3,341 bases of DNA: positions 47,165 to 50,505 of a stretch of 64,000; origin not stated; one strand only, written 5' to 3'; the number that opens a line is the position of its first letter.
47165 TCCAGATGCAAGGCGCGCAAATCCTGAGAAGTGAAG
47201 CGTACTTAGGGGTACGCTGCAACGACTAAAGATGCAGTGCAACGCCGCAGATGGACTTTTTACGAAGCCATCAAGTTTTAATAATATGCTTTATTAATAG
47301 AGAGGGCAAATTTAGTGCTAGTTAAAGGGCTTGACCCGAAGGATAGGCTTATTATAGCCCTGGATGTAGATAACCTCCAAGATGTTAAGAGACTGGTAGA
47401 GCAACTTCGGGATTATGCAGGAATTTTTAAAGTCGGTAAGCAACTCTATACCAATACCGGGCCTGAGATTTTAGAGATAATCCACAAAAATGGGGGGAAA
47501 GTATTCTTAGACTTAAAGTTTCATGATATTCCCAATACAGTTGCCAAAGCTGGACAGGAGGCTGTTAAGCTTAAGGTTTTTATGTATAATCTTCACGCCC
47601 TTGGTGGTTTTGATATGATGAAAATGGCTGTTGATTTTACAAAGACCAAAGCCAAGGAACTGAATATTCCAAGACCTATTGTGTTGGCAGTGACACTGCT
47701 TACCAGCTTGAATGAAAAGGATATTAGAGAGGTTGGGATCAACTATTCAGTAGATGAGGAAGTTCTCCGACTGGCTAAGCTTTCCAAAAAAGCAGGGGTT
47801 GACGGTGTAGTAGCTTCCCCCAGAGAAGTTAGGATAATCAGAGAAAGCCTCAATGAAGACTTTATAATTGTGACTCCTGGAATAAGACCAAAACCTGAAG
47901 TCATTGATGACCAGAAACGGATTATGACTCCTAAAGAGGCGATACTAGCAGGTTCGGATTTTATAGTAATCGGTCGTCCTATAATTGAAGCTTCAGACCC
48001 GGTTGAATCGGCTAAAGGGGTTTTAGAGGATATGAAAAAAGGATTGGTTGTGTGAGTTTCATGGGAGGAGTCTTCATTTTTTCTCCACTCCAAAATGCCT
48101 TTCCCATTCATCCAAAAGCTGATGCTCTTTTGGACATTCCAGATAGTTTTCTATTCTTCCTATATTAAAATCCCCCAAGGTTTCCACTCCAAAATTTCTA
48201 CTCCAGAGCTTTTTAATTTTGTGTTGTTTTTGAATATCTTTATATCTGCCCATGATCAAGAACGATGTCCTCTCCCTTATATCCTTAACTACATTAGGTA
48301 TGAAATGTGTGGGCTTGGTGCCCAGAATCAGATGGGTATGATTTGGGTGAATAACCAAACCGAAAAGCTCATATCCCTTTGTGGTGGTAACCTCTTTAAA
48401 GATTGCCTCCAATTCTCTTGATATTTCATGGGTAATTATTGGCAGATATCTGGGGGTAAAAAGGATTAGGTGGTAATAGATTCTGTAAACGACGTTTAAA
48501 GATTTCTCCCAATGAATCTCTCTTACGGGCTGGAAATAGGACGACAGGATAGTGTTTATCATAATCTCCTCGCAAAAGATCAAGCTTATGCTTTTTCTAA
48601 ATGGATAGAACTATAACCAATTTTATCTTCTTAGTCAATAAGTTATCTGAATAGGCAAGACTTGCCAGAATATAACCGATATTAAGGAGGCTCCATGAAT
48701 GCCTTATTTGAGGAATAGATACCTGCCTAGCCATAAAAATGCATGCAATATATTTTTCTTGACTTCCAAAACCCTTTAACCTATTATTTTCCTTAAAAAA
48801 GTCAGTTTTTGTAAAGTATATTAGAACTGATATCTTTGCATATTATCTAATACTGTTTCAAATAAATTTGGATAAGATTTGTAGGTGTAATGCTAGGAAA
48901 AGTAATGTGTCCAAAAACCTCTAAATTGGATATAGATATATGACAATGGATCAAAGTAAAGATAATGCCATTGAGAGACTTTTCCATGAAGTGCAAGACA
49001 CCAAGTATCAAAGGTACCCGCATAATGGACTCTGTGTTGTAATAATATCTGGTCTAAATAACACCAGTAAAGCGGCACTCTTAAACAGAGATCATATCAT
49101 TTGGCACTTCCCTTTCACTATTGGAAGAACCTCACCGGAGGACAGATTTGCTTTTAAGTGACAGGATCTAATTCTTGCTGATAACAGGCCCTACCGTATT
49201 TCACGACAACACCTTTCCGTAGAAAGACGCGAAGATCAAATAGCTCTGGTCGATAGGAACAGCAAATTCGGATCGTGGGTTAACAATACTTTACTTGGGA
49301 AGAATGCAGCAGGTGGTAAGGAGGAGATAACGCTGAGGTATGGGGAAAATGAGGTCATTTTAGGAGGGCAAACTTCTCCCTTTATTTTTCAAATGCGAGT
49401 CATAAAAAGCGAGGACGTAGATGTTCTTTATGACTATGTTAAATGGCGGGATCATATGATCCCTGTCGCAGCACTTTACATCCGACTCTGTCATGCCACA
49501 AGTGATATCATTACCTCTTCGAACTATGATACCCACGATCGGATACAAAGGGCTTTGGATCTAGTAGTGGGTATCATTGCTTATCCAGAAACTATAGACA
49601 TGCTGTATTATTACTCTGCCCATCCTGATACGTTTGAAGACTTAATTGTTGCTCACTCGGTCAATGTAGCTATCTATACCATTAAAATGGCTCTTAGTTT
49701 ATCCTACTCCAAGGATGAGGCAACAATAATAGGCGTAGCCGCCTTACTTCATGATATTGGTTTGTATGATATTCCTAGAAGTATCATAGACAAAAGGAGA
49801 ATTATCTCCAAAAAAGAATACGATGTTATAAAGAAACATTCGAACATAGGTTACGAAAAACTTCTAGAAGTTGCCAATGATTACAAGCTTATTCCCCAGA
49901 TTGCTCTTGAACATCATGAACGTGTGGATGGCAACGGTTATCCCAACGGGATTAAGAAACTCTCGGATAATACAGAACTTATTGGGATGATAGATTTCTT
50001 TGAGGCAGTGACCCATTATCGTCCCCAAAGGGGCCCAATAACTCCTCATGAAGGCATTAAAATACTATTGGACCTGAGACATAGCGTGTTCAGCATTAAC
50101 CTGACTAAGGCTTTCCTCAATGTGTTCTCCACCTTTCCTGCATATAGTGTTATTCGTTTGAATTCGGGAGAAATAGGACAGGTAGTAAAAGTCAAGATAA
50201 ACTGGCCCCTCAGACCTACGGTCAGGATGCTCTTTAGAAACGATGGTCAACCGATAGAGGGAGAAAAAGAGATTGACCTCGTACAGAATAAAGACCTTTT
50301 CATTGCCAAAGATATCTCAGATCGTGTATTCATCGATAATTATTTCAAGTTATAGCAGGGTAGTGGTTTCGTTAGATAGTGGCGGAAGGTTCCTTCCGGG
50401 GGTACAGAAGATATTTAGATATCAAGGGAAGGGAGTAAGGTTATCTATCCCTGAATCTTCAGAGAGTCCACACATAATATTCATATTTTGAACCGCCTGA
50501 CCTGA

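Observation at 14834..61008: Recurrent tandem heptamer arrays (consensus about TTCACGG, 2-8 units) in the 5' leaders of at least five genes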

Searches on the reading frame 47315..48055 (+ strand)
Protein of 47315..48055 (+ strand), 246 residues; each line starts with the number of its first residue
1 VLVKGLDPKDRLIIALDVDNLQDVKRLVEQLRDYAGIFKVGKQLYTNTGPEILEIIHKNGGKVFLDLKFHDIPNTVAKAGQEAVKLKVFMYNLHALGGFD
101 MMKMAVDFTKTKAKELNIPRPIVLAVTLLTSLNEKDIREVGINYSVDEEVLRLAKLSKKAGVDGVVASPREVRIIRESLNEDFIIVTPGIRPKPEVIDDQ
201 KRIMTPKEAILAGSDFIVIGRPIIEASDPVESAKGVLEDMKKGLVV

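Call 87: search_protein_families(library=pfam, proteins=[window:47315-48055:+], max_evalue=0.001)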
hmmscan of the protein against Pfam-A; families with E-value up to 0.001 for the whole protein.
window:47315-48055:+ (246 aa): 1 family
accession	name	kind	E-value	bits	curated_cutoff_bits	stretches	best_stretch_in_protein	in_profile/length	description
PF00215.30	OMPdecase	-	4e-58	197.4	27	1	11-234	2-219/221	Orotidine 5'-phosphate decarboxylase / HUMPS family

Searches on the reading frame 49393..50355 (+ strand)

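Call 87: search_protein_families(library=pfam, proteins=[window:49393-50355:+], max_evalue=0.001)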
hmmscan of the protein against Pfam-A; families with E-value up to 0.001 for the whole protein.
window:49393-50355:+ (320 aa): 2 families
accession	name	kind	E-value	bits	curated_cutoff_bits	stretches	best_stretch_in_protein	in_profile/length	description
PF13487.12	HD_5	-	7e-17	62.1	27.2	1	92-228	21-161/170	HD domain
PF01966.28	HD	-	4.6e-13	49.9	22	1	87-185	3-93/116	HD domain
